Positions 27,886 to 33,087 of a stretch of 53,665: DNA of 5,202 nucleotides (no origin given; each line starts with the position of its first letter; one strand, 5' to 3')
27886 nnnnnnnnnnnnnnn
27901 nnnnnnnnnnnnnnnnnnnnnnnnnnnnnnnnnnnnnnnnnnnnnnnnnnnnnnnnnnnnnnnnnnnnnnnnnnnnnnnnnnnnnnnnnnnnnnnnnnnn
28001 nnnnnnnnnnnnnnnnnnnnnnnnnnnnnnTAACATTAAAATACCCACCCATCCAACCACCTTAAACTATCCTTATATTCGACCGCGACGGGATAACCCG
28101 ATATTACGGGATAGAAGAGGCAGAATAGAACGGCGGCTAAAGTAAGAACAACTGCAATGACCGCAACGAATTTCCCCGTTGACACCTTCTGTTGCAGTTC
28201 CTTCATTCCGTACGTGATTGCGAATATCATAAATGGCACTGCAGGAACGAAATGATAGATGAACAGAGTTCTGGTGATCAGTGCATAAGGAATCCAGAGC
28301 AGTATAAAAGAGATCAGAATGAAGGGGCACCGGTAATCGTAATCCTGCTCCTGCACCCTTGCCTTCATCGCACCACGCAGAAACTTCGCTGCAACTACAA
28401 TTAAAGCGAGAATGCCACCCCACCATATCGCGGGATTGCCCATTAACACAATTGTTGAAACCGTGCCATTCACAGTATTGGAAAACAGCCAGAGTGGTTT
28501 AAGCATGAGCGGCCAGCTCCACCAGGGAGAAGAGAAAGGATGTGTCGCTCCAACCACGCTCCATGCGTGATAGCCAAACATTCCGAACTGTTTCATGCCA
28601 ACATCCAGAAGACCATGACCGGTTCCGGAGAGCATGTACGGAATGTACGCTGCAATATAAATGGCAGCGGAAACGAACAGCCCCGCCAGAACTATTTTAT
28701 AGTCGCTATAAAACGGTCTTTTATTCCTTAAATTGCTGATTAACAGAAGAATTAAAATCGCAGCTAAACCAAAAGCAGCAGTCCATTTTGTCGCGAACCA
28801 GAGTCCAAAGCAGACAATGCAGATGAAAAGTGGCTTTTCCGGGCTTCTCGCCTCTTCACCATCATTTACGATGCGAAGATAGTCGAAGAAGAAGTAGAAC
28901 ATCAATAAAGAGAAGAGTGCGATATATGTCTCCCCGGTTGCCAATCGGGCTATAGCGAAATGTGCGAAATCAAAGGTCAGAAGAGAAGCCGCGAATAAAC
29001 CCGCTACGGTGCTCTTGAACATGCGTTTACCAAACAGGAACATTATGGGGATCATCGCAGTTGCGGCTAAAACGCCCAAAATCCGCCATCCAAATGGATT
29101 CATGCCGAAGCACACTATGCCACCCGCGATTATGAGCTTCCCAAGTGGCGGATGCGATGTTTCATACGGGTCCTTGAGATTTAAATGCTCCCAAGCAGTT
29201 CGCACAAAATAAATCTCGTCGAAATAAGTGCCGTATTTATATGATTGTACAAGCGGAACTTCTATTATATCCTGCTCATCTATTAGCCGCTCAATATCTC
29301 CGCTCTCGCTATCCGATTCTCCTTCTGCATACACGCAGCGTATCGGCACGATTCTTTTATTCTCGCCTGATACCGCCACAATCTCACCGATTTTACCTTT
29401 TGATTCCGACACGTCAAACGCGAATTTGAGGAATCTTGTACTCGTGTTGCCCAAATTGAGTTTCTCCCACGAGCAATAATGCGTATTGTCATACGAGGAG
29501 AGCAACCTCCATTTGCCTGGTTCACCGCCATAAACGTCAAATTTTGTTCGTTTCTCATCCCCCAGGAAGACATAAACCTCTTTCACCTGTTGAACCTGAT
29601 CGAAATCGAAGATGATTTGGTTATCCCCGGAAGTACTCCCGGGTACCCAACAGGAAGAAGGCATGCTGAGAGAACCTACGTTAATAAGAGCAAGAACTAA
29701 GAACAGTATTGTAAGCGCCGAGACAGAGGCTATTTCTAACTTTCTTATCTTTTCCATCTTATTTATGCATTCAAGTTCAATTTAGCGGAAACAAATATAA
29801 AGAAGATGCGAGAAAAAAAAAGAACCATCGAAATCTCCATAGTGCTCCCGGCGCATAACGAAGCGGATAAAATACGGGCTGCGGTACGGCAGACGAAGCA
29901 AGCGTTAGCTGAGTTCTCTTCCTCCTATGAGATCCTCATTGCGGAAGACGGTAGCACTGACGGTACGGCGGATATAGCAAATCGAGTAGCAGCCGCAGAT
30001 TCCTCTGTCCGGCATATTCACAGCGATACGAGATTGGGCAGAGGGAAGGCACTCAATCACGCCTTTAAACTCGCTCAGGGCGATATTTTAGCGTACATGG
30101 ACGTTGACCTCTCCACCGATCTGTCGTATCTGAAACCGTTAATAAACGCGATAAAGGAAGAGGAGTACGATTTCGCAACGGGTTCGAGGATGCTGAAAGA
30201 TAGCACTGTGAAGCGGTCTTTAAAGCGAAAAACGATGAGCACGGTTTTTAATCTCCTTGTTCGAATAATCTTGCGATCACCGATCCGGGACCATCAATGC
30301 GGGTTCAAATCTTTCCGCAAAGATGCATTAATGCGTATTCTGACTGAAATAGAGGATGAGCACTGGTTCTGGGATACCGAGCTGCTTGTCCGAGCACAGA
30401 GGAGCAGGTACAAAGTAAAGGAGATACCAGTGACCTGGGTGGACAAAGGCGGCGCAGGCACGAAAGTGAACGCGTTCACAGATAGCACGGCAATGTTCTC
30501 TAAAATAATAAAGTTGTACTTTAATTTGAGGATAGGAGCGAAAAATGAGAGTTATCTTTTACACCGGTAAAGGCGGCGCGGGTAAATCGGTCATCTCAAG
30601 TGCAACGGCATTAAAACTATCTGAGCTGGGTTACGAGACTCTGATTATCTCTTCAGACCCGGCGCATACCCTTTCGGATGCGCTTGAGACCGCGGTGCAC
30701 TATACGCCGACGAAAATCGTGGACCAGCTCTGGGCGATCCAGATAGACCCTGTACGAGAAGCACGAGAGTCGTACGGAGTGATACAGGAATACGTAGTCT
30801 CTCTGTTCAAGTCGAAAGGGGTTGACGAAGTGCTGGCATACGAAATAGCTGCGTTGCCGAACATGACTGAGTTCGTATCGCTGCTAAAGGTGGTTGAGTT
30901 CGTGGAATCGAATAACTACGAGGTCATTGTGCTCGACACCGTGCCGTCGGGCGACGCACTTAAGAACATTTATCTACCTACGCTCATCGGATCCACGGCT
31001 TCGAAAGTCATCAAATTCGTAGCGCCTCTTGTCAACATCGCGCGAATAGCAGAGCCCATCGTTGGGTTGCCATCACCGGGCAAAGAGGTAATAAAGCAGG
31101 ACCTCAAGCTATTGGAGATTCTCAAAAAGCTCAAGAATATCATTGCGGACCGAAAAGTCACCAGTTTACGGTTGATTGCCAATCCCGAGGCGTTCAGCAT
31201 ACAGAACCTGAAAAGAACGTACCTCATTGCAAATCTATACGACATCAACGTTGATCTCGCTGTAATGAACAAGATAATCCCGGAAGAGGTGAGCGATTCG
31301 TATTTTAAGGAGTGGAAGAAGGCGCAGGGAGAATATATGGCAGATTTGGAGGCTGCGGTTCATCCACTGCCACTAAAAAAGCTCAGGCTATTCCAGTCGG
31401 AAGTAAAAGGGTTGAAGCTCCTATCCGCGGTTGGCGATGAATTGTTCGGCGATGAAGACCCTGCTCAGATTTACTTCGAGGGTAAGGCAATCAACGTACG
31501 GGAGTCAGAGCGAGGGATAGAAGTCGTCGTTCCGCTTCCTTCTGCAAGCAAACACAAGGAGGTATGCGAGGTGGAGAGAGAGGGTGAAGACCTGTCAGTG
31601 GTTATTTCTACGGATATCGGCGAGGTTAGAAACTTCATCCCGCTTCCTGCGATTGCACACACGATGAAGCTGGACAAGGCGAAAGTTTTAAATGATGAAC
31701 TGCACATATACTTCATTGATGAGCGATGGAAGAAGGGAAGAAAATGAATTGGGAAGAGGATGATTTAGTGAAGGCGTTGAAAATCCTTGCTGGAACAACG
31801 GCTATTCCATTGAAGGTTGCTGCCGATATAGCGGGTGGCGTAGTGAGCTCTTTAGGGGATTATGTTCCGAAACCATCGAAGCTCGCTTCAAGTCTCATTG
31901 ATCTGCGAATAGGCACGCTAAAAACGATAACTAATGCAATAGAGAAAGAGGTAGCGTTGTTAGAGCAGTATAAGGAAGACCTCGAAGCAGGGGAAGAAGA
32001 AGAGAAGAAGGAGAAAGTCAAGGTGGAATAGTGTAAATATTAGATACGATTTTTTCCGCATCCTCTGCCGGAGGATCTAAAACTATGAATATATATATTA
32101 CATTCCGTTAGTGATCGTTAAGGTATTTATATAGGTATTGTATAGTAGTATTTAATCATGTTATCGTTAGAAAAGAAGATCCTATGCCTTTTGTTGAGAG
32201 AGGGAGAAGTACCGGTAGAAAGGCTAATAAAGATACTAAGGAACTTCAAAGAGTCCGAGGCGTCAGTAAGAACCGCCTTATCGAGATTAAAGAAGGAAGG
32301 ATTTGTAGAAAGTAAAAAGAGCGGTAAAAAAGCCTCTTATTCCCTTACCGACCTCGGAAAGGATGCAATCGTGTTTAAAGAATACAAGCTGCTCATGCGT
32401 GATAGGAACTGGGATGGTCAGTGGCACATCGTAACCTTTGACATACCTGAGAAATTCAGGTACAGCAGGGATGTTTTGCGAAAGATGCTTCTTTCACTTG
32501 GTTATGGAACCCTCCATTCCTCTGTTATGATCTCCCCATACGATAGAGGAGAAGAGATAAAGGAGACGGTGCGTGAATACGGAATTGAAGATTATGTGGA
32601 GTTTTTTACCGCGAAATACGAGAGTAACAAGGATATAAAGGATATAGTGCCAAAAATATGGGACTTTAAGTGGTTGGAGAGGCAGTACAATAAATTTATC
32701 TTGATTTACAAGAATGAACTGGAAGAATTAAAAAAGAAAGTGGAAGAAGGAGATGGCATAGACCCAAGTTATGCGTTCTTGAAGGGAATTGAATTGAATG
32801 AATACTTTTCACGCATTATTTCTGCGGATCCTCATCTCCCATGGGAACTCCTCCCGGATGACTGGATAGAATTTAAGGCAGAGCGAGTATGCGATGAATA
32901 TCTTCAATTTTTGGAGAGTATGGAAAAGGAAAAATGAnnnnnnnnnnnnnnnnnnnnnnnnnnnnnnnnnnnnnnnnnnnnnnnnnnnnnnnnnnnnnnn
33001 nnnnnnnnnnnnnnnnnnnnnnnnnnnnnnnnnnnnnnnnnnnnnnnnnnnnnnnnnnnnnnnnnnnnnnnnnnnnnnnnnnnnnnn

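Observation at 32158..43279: Eleven-kb corrinoid methyl-transfer cluster with two amber-free MttB paralogues and a pterin-binding methyltransferase in an archaeal context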

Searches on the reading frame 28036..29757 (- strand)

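Call 22: search_protein_families(library=pfam, proteins=[window:28036-29757:-], max_evalue=0.001)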
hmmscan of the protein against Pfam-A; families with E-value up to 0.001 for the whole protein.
window:28036-29757:- (573 aa): 3 families
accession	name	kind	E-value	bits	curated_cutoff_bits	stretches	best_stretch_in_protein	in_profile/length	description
PF16192.10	PMT_4TMC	-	2.8e-26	92.7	32.4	1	401-571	19-202/202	C-terminal four TMM region of protein-O-mannosyltransferase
PF13231.12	PMT_2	-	1.8e-11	45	26.1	1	201-362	1-150/160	Dolichyl-phosphate-mannose-protein mannosyltransferase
PF02366.24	PMT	-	5.2e-10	39.7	22.7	1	218-371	79-233/245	Dolichyl-phosphate-mannose-protein mannosyltransferase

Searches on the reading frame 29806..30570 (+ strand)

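Call 22: search_protein_families(library=pfam, proteins=[window:29806-30570:+], max_evalue=0.001)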
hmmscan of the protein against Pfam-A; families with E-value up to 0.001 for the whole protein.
window:29806-30570:+ (254 aa): 4 families
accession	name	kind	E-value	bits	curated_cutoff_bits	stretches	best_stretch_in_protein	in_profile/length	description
PF00535.33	Glycos_transf_2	-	1.1e-31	110.5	23.3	1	11-178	1-167/168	Glycosyl transferase family 2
PF13641.12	Glyco_tranf_2_3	-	1.7e-06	28.6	27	1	10-132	3-127/230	Glycosyltransferase like family 2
PF10111.15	Glyco_tranf_2_2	-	3.3e-06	27.2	27.3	1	12-103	2-93/276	Glycosyltransferase like family 2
PF13704.12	Glyco_tranf_2_4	-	0.00032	21.6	27.5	1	18-101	2-81/98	Glycosyl transferase family 2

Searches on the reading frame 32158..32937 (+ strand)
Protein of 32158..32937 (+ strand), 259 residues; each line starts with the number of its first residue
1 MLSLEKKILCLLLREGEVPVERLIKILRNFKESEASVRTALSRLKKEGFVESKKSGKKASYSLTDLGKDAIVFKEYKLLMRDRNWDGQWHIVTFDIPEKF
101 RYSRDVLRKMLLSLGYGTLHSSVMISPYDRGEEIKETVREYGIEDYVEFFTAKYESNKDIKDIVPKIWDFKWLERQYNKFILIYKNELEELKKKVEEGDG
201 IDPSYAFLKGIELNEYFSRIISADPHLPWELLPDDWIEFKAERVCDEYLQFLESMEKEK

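Call 3: search_protein_families(library=pfam, proteins=[window:32158-32937:+], max_evalue=0.01)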
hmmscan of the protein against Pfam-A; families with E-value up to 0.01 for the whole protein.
window:32158-32937:+ (259 aa): 9 families
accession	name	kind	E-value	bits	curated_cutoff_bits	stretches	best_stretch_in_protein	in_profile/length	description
PF20803.2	PaaX_M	-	1.7e-26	92.5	24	1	83-163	2-82/83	PaaX protein central Cas2-like domain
PF07848.18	PaaX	-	6.8e-14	52.3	24.8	1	14-65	17-68/70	PaaX-like protein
PF08223.16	PaaX_C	-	3.6e-12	46.9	22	1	168-253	1-82/91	PaaX-like protein C-terminal domain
PF03965.22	Penicillinase_R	-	2.2e-06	28.4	22.6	1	4-62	4-63/115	Penicillinase repressor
PF03551.20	PadR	-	7.1e-05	23.2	27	1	22-70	14-72/75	Transcriptional regulator PadR-like family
PF22665.2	DUF6293_C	-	0.0011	19.8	27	1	38-71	65-98/101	DUF6293 C-terminal winged helix domain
PF21980.2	MksE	-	0.0065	17.3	27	0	18-64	111-152/163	Condensin complex protein MksE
PF14277.12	DUF4364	-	0.0076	16.5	26.9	0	37-78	36-77/162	Domain of unknown function (DUF4364)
PF00392.27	GntR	-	0.0089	16.1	27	0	25-54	29-58/64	Bacterial regulatory proteins, gntR family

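Call 4: search_protein_families(library=ncbifam, proteins=[window:32158-32937:+], max_evalue=0.01)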
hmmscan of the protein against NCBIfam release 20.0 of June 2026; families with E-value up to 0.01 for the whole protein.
window:32158-32937:+ (259 aa): 7 families
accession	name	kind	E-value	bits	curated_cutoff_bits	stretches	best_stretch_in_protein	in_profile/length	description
TIGR02277.1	PaaX_trns_reg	equivalog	1.4e-42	146.2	264.55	1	14-252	14-247/279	phenylacetic acid degradation operon negative regulatory protein PaaX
TIGR01884.1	cas_HTH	subfamily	2.5e-06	27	60.2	1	4-67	143-202/202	CRISPR-associated CARF protein Csa3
NF033788.1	HTH_metalloreg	subfamily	3.3e-06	26.8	55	1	7-65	15-70/77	metalloregulator ArsR/SmtB family transcription factor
TIGR02698.1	CopY_TcrY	equivalog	0.00048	20.4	121.95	1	12-63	13-65/130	CopY/TcrY family copper transport repressor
NF033789.1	repress_SdpR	subfamily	0.0008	19.3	100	1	25-64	26-65/79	autorepressor SdpR family transcription factor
NF053660.1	ORF80_fam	equivalog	0.0043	16.9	95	0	3-53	2-49/70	ORF80 family leucine zipper DNA-binding protein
NF038232.1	STM3845_fam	equivalog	0.0043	16.8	100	0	21-78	201-261/277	retron St85 family effector protein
